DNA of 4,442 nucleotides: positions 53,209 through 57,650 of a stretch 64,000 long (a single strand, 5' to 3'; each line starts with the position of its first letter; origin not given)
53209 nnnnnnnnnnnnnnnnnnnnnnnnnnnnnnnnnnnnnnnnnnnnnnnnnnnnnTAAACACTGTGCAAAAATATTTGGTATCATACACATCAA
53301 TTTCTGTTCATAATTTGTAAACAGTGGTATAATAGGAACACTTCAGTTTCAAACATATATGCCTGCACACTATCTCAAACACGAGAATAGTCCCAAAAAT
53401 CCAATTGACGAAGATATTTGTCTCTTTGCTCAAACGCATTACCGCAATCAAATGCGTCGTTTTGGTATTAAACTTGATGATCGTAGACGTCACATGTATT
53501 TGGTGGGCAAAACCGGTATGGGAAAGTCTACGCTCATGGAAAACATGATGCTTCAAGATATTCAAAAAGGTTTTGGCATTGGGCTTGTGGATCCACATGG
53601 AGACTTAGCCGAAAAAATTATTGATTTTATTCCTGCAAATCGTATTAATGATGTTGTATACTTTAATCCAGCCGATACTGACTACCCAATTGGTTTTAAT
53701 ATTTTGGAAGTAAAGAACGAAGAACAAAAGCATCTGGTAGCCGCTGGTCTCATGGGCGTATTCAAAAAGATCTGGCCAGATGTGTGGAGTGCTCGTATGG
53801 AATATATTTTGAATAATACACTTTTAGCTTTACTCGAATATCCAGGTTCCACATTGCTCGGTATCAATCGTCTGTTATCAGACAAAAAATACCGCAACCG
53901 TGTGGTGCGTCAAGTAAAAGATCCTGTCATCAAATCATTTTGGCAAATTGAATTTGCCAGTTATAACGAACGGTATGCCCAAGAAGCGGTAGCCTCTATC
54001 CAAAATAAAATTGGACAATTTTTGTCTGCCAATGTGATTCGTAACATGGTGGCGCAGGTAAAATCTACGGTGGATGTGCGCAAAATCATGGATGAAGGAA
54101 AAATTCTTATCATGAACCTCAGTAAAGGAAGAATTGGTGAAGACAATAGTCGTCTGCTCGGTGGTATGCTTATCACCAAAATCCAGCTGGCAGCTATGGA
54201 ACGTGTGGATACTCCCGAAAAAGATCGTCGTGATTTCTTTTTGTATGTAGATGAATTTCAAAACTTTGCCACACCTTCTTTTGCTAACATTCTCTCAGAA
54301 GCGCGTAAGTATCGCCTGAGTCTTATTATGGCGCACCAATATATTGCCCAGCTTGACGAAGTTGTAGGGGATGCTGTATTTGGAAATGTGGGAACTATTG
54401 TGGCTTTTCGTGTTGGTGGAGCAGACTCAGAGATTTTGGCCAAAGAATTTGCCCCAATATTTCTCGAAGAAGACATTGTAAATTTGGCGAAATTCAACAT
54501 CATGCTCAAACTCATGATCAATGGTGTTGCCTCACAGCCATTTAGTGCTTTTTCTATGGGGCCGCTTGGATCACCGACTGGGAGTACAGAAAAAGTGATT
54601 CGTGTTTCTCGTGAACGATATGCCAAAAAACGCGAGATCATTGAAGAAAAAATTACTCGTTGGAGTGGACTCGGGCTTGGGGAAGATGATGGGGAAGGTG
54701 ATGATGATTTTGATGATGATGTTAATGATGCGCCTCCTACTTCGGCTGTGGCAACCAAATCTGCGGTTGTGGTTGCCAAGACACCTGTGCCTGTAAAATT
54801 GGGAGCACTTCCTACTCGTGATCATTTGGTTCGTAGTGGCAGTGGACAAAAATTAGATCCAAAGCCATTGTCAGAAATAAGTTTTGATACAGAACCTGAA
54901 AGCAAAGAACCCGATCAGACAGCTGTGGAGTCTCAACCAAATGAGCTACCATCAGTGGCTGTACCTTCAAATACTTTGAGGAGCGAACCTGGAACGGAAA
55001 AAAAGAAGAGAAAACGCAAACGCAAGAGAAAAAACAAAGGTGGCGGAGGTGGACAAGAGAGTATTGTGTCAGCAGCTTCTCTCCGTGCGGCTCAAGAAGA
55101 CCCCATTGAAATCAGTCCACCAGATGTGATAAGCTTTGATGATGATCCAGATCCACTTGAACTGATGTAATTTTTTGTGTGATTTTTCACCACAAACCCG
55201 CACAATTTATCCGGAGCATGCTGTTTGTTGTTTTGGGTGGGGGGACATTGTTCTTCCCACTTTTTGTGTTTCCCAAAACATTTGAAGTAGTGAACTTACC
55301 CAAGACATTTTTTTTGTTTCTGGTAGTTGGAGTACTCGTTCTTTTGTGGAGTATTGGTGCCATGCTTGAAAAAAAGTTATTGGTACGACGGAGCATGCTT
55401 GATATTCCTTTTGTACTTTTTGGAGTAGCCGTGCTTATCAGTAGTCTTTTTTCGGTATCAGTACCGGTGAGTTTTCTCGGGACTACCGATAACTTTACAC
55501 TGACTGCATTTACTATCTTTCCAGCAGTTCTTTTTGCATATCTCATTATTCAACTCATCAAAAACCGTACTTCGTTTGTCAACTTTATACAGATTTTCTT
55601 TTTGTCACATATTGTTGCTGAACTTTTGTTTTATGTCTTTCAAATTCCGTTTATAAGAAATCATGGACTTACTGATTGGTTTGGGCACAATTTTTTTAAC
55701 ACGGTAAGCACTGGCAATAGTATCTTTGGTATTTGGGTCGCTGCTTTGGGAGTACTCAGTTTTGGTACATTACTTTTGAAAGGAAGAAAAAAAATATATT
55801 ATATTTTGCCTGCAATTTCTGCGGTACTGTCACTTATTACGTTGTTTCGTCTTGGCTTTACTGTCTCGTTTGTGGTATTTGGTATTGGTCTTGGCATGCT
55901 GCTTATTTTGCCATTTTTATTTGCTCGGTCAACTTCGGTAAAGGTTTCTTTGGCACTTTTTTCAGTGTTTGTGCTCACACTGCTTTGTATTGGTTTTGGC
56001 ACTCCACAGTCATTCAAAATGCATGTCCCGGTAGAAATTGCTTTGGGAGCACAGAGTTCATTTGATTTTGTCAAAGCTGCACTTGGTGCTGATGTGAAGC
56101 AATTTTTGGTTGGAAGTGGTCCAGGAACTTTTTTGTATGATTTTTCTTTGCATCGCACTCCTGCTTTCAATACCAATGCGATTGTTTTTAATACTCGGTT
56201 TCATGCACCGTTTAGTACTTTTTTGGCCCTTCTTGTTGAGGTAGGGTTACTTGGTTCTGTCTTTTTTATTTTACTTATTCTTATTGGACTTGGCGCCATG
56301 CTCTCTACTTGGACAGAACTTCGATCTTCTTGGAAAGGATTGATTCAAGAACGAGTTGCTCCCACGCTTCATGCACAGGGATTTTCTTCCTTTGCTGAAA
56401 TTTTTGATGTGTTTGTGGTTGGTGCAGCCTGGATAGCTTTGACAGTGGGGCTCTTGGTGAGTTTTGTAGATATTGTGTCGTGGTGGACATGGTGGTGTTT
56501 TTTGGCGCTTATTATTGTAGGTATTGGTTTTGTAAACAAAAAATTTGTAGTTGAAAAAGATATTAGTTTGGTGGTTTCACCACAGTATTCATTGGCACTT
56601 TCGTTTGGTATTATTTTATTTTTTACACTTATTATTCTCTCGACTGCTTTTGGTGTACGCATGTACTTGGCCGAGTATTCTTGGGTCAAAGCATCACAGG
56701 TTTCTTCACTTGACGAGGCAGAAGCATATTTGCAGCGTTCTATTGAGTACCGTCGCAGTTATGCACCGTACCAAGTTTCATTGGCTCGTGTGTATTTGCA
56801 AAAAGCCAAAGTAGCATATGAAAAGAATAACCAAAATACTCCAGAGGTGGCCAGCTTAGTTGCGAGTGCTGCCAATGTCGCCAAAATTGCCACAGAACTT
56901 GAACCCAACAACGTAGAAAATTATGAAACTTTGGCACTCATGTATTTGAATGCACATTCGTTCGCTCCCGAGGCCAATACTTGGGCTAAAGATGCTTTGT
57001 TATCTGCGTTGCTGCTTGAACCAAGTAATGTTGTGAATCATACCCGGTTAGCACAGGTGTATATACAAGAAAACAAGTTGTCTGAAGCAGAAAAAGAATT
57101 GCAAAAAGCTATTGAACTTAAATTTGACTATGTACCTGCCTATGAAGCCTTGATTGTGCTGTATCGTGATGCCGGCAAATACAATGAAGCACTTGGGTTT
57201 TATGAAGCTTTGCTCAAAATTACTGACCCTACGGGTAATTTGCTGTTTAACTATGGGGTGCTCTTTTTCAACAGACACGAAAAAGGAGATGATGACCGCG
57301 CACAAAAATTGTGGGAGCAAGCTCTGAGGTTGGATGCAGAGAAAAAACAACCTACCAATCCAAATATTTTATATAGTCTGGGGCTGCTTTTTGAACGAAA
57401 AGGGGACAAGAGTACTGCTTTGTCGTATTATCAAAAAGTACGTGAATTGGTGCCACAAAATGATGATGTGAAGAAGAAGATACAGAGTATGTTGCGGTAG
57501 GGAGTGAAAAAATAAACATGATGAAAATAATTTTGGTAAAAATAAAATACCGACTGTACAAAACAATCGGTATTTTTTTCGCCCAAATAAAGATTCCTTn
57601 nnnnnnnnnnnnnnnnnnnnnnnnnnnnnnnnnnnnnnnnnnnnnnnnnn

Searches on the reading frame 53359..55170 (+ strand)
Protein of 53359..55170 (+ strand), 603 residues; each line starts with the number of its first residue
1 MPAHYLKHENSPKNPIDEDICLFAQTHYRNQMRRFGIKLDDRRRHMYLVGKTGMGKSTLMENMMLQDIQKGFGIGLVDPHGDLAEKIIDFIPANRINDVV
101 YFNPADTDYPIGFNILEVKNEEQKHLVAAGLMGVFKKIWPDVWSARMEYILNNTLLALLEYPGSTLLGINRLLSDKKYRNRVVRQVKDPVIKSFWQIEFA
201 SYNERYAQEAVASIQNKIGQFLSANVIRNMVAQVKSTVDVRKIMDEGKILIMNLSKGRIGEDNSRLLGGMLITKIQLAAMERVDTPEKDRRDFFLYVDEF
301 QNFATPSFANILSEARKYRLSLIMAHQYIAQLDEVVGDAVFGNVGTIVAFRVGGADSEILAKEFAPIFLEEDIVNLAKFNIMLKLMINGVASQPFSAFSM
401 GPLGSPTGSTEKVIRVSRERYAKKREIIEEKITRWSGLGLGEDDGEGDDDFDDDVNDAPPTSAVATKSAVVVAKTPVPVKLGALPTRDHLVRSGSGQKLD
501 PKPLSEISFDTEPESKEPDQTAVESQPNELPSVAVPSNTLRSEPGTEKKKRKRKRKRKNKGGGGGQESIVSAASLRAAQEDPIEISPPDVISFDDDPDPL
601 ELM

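Call 95: search_protein_families(library=pfam, proteins=[window:53359-55170:+], max_evalue=0.00001)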
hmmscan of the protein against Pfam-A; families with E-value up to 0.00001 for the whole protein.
window:53359-55170:+ (603 aa): 3 families
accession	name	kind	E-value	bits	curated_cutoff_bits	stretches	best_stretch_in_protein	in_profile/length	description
PF10412.15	TrwB_AAD_bind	-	1.1e-13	51.3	20.5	1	40-353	12-311/387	Type IV secretion-system coupling protein DNA-binding domain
PF12696.13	TraG-D_C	-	1.4e-07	32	22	1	295-358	4-69/126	TraM recognition site of TraD and TraG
PF01935.23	DUF87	-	4.1e-07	30.8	23.2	1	43-262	23-207/220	Helicase HerA, central domain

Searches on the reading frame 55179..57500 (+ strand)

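Call 95: search_protein_families(library=pfam, proteins=[window:55179-57500:+], max_evalue=0.00001)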
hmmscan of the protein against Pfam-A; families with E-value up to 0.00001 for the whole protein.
window:55179-57500:+ (773 aa): 11 families
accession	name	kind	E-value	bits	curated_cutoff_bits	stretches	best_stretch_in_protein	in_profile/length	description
PF13424.12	TPR_12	-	1.8e-13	50.9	30.1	0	700-757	14-74/77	Tetratricopeptide repeat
PF07719.23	TPR_2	-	1.6e-11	43.8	27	0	729-761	2-34/34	Tetratricopeptide repeat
PF00515.34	TPR_1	-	1e-09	38.2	27.8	0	729-761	2-34/34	Tetratricopeptide repeat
PF13432.12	TPR_16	-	1.2e-09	38.8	32.7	0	703-761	11-64/65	Tetratricopeptide repeat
PF13428.12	TPR_14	-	1.2e-09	38.4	23.5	0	728-764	1-37/44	Tetratricopeptide repeat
PF13181.12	TPR_8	-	1.6e-08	34.4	25.7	0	622-650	5-33/34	Tetratricopeptide repeat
PF13414.12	TPR_11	-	2.9e-08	33.7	26.8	0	700-742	5-42/42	TPR repeat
PF13431.12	TPR_17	-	3.8e-08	33.4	24.4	0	722-748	7-33/34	Tetratricopeptide repeat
PF13176.12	TPR_7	-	7e-08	32.4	27.9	0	655-684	2-31/36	Tetratricopeptide repeat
PF23914.1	TPR_CcmH_CycH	-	1.3e-07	32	42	0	600-684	66-153/158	Cytochrome c-type biogenesis protein H TPR domain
PF14559.12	TPR_19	-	1.5e-07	32.1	25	0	607-658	14-64/68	Tetratricopeptide repeat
